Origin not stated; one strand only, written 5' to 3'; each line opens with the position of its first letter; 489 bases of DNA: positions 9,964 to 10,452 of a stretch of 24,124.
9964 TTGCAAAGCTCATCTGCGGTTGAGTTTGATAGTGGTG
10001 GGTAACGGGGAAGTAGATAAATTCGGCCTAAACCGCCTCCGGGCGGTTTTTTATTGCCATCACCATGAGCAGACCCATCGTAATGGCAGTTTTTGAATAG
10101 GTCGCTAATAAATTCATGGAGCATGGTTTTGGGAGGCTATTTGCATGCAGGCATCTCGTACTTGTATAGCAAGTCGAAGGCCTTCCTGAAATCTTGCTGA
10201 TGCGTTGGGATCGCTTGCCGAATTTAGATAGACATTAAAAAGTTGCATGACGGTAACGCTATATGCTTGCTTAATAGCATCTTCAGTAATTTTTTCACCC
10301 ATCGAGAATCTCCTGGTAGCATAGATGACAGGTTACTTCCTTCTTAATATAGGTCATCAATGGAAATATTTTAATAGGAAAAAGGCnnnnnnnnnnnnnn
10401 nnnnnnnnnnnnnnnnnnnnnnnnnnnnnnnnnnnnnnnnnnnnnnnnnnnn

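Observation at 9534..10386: Accessory island between the lysis cassette and the terminase genes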

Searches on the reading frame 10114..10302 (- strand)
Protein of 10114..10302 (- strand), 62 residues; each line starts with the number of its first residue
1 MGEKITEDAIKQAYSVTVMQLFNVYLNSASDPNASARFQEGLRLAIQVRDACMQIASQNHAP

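Call 4: search_protein_families(library=pfam, proteins=[window:10114-10302:-], max_evalue=1)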
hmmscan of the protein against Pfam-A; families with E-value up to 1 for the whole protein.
window:10114-10302:- (62 aa): 0 families

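Call 5: search_protein_families(library=phrogs, proteins=[window:10114-10302:-], max_evalue=1)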
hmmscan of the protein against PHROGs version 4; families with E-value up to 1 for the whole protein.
window:10114-10302:- (62 aa): 0 families

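Call 8: search_dna_similar(query=window:10114-10302:-, collection=phages, mode=protein, max_evalue=1)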
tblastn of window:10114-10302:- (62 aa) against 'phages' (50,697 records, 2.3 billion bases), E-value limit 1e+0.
No match.

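Call 20: find_homologous_proteins(query=window:10114-10302:-, max_evalue=0.01)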
Query window:10114-10302:- (62 aa): 10 proteins with E <= 0.01 among 10 candidates.
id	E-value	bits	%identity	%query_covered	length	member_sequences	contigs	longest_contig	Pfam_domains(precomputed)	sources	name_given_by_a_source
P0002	2.3e-32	126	100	100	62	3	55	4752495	-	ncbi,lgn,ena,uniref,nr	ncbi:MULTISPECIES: hypothetical protein [unclassified Citrobacter]|uniref:hypothetical protein n=1 T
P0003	2.4e-31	122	97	100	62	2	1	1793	-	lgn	-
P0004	6.2e-30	118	95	100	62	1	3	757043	-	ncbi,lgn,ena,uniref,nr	ncbi:hypothetical protein [Klebsiella variicola]|uniref:hypothetical protein n=1 Tax=Klebsiella vari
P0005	8.7e-30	118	94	100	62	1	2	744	-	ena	-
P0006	4.9e-29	115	92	100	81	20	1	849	-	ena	-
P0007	2.4e-27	110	87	100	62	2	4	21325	-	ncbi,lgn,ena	ncbi:MAG: hypothetical protein RSG77_25485 [Hafnia sp.]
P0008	5.7e-27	109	87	100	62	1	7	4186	-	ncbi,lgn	ncbi:MAG: hypothetical protein RSA84_11020 [Acinetobacter sp.]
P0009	1.0e-25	105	84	100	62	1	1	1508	-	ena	-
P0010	1.7e-25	104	81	100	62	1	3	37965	-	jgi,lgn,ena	-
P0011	4.1e-25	103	85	100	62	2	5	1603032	-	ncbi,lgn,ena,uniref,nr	ncbi:hypothetical protein [Enterobacter bugandensis]|uniref:hypothetical protein n=1 Tax=Enterobacte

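Call 22: find_encoding_contigs(protein=P0004, flank=4000, max_places=3)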
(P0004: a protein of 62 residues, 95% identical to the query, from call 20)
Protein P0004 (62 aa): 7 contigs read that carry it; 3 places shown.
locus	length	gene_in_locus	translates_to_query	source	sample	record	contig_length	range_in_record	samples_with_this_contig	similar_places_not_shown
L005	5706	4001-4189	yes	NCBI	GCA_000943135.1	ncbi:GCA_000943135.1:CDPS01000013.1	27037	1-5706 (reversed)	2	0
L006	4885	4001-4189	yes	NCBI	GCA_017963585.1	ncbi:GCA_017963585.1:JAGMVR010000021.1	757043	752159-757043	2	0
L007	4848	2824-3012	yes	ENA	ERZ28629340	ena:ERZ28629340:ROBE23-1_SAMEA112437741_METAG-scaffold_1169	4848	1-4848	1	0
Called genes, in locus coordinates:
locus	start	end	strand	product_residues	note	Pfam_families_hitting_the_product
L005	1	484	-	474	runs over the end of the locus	PF13264:DUF4055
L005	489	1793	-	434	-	PF03237:Terminase_6N, PF17289:Terminase_6C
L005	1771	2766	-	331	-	PF03592:Terminase_2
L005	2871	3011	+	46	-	-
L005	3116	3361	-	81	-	PF10834:DUF2560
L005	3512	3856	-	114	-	-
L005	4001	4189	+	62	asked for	-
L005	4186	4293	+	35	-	-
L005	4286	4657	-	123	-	-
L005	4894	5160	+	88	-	PF01527:HTH_Tnp_1, PF13518:HTH_28 (weak), PF13384:HTH_23 (weak), PF13551:HTH_29 (weak)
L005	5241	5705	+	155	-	?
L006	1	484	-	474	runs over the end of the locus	PF13264:DUF4055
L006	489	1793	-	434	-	PF03237:Terminase_6N, PF17289:Terminase_6C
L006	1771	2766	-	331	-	PF03592:Terminase_2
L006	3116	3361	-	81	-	PF10834:DUF2560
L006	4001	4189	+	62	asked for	-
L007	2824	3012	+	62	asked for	-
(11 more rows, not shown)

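Call 23: find_encoding_contigs(protein=P0011, flank=4000, max_places=3)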
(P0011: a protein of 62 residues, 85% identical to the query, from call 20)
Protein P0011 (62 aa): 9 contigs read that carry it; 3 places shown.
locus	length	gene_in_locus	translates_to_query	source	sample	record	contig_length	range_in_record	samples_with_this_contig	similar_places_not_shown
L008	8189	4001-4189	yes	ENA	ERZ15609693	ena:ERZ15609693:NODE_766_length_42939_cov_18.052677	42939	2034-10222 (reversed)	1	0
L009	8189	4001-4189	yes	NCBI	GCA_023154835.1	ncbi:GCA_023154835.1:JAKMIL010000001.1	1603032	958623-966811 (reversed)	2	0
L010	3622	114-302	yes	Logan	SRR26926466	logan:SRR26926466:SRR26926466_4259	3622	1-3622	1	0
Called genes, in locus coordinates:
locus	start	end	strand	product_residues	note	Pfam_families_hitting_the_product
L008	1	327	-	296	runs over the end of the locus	PF04233:Phage_Mu_F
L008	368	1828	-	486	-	PF06381:Phage_portal_3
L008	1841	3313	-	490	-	-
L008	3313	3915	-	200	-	-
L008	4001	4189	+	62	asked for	-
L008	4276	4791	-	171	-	-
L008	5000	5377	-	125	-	PF10828:DUF2570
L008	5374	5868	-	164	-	PF00959:Phage_lysozyme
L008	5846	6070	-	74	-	PF04971:Phage_holin_2_1, PF16080:Phage_holin_2_3 (weak)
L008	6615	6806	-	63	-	-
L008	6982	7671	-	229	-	PF06323:Phage_antiter_Q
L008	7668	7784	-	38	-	-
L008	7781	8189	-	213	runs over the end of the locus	PF05766:NinG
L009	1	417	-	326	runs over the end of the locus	PF04233:Phage_Mu_F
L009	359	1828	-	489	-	PF06381:Phage_portal_3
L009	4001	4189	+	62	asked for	-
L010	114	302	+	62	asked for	-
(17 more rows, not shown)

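Call 24: find_encoding_contigs(protein=P0010, flank=4000, max_places=3)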
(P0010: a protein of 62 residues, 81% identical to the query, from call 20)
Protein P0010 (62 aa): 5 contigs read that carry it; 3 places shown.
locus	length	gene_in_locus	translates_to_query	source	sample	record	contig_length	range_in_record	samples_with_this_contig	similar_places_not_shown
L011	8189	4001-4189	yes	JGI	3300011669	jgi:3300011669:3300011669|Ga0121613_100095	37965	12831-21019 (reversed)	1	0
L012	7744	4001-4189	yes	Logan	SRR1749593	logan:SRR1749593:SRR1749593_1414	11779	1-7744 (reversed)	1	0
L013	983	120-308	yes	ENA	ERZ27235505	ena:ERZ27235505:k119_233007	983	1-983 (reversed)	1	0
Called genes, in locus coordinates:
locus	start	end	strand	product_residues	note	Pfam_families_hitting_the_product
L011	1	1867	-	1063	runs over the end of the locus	PF08813:Phage_tail_3, PF06791:TMP_2, PF09718:Tape_meas_lam_C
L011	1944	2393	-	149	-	PF13554:Phage_tail_terminator_5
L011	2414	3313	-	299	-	-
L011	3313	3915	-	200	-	-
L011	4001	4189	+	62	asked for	-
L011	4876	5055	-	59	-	-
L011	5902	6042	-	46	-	-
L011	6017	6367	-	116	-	-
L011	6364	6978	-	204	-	PF00182:Glyco_hydro_19 (weak)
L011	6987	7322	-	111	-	PF05106:Phage_holin_3_1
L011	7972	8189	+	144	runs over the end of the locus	PF00582:Usp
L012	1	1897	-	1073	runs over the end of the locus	PF08813:Phage_tail_3, PF06791:TMP_2, PF09718:Tape_meas_lam_C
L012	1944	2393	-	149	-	PF13554:Phage_tail_terminator_5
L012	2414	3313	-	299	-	-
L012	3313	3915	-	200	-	-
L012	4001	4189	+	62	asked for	-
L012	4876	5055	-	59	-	-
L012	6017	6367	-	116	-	-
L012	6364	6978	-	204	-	PF00182:Glyco_hydro_19 (weak)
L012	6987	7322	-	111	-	PF05106:Phage_holin_3_1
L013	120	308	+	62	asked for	-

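Call 37: search_protein_families(library=padloc, proteins=[window:10114-10302:-], max_evalue=1)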
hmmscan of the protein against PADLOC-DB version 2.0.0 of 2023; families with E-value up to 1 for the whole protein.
window:10114-10302:- (62 aa): 0 families

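Call 38: search_protein_families(library=ncbifam, proteins=[window:10114-10302:-], max_evalue=1)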
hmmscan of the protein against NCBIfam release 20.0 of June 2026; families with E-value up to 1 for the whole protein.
window:10114-10302:- (62 aa): 0 families

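Call 40: predict_structure(alignment_id=A3)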
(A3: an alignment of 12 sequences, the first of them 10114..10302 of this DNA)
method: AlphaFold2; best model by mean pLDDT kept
length: 62 residues; sequences in the alignment: 12
mean_pLDDT: 90.5   pTM: 0.71
mean pLDDT of the five models: 90.5, 90.2, 89.9, 89.0, 79.4
residues with pLDDT >= 90: 47; 70-90: 8; 50-70: 7; < 50: 0
segments of 3 or more residues with pLDDT < 50: none
pLDDT, mean of each block of 10 residues (from residue 1): 79 97 95 96 97 85 56
secondary structure, 60 per line:
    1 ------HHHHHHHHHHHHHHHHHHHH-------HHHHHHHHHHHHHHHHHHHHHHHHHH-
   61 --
elements in order: H7-26 H34-59

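Call 46: fold_search(model_id=the predicted structure, library=pdb)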
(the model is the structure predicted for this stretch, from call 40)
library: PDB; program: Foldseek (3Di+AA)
matches with E <= 10: 97; with E <= 0.001: 0
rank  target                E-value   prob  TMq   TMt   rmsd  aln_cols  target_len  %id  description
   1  8axk_t                1.5e+00  0.41  0.50  0.41   4.8        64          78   12  Type 3 secretion system export apparatus core, inner rod and needle of Shigella flexneri (released 2023-03-01)
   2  8axk_b                1.7e+00  0.38  0.49  0.39   4.8        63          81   13  Type 3 secretion system export apparatus core, inner rod and needle of Shigella flexneri (released 2023-03-01)
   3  7s5c_C                2.4e+00  0.44  0.60  0.58   3.9        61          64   15  M. xanthus ferritin-like protein EncB (released 2022-02-02)
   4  2lpz_MODEL_1_A        2.4e+00  0.41  0.49  0.40   4.2        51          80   20  Atomic model of the Type-III Secretion System Needle (released 2012-05-16)
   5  6ofe_A                2.5e+00  0.30  0.52  0.43   5.6        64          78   16  Helical reconstruction of Type III Secretion System Needle filament mutant-PrgI S49A (released 2019-07-10)
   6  6rzy_A                2.9e+00  0.47  0.52  0.47   2.9        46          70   13  Plasmodium falciparum PFA0660w Hsp40 co-chaperone J-domain (released 2019-10-02)
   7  8axk_g                2.9e+00  0.23  0.47  0.40   4.9        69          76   12  Type 3 secretion system export apparatus core, inner rod and needle of Shigella flexneri (released 2023-03-01)
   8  8p6p_N                3.1e+00  0.35  0.53  0.41   3.9        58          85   14  Mycoplasma pneumoniae small ribosomal subunit in chloramphenicol-treated cells (released 2024-11-20)
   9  1fka_O                3.3e+00  0.28  0.51  0.39   4.1        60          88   10  STRUCTURE OF FUNCTIONALLY ACTIVATED SMALL RIBOSOMAL SUBUNIT AT 3.3 A RESOLUTION (released 2000-09-04)
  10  2x9c_A                3.5e+00  0.38  0.53  0.53   3.1        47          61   21  Crystal structure of a soluble PrgI mutant from Salmonella Typhimurium (released 2010-06-16)
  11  2kv7_MODEL_1_A        3.5e+00  0.33  0.53  0.42   2.5        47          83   21  NMR solution structure of a soluble PrgI mutant from Salmonella Typhimurium (released 2010-06-16)
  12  4hwh_C                3.5e+00  0.23  0.51  0.40   3.8        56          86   12  Crystal structure of ATBAG4 (released 2013-05-29)
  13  2x9c_B                3.7e+00  0.38  0.53  0.53   2.7        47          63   21  Crystal structure of a soluble PrgI mutant from Salmonella Typhimurium (released 2010-06-16)
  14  2mme_MODEL_1_A        3.7e+00  0.28  0.50  0.39   3.8        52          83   21  Hybrid structure of the Shigella flexneri MxiH Type three secretion system needle (released 2014-10-08)
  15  1tjl_A                3.7e+00  0.15  0.40  0.19   5.5        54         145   18  Crystal structure of transcription factor DksA from E. coli (released 2004-09-07)
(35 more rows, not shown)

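Call 57: find_related_loci(query=A3, collection=viral_contigs, flank=4000)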
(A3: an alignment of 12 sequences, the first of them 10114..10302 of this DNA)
Query A3 (62 aa) in viral_contigs; peptide patterns used: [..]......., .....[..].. (x = any residue, [..] = any of these).
160 stretches matched a pattern; 3 encode a relative of the query (tblastn E <= 1e-3); 3 distinct loci.
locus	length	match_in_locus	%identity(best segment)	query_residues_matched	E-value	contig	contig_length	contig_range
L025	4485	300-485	92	1-62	2e-37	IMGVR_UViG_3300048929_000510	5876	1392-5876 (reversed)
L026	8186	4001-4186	92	1-62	3e-37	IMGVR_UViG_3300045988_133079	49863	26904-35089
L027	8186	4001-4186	90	1-62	7e-37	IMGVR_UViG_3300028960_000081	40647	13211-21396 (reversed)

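Call 65: search_solved_structures(query=A3, max_evalue=10)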
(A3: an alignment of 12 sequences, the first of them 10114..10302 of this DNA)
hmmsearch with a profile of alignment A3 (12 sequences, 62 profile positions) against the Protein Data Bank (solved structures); distinct sequences matched with E-value up to 10: 2.
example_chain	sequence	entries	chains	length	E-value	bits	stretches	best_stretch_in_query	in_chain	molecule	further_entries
2caz_B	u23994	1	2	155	1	12.3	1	14-39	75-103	VACUOLAR PROTEIN SORTING-ASSOCIATED PROTEIN VPS28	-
2p22_B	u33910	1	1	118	1.3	11.9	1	14-40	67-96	Vacuolar protein sorting-associated protein 28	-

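Call 67: fold_search(model_id=the predicted structure, library=viral)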
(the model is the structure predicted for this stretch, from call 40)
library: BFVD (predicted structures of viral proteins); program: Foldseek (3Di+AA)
matches with E <= 10: 344; with E <= 0.001: 0
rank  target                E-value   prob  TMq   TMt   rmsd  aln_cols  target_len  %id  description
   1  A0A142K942            7.5e-01  0.89  0.60  0.64   2.8        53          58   13  Uncharacterized protein [Gordonia phage Yvonnetastic]
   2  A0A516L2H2            8.6e-01  0.77  0.64  0.49   4.3        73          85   16  (no name in the UniProt tables at hand)
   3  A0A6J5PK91            9.7e-01  0.66  0.57  0.46   4.3        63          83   13  Uncharacterized protein [uncultured Caudovirales phage]
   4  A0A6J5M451            1.0e+00  0.87  0.65  0.38   2.5        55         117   14  Uncharacterized protein [uncultured Caudovirales phage]
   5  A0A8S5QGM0            1.1e+00  0.47  0.52  0.54   4.4        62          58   13  Uncharacterized protein [Siphoviridae sp. ct73D3]
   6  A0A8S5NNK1            1.3e+00  0.28  0.47  0.43   5.1        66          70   15  Uncharacterized protein [Siphoviridae sp. ctQU013]
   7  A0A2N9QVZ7            1.7e+00  0.92  0.74  0.48   1.6        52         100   17  (no name in the UniProt tables at hand)
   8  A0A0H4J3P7            1.7e+00  0.66  0.66  0.69   2.7        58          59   10  Uncharacterized protein [Mycobacterium phage Apizium]
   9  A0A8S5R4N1            1.8e+00  0.84  0.62  0.70   1.9        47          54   11  Uncharacterized protein [Podoviridae sp. ct8nN1]
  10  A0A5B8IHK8            2.1e+00  0.51  0.65  0.51   4.2        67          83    9  Uncharacterized protein [Mimiviridae sp. ChoanoV1]
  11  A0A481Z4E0            2.1e+00  0.47  0.55  0.42   3.3        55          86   18  Uncharacterized protein [Pithovirus LCPAC201]
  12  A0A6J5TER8            2.1e+00  0.21  0.41  0.38   4.7        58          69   21  Uncharacterized protein [uncultured Caudovirales phage]
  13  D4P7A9                2.2e+00  0.89  0.71  0.13   0.9        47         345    6  (no name in the UniProt tables at hand)
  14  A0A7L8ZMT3            2.2e+00  0.44  0.61  0.60   4.2        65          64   14  Uncharacterized protein [Erwinia phage pEa_SNUABM_47]
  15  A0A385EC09            2.2e+00  0.41  0.54  0.52   5.2        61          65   18  Uncharacterized protein [Caulobacter phage CcrBL9]
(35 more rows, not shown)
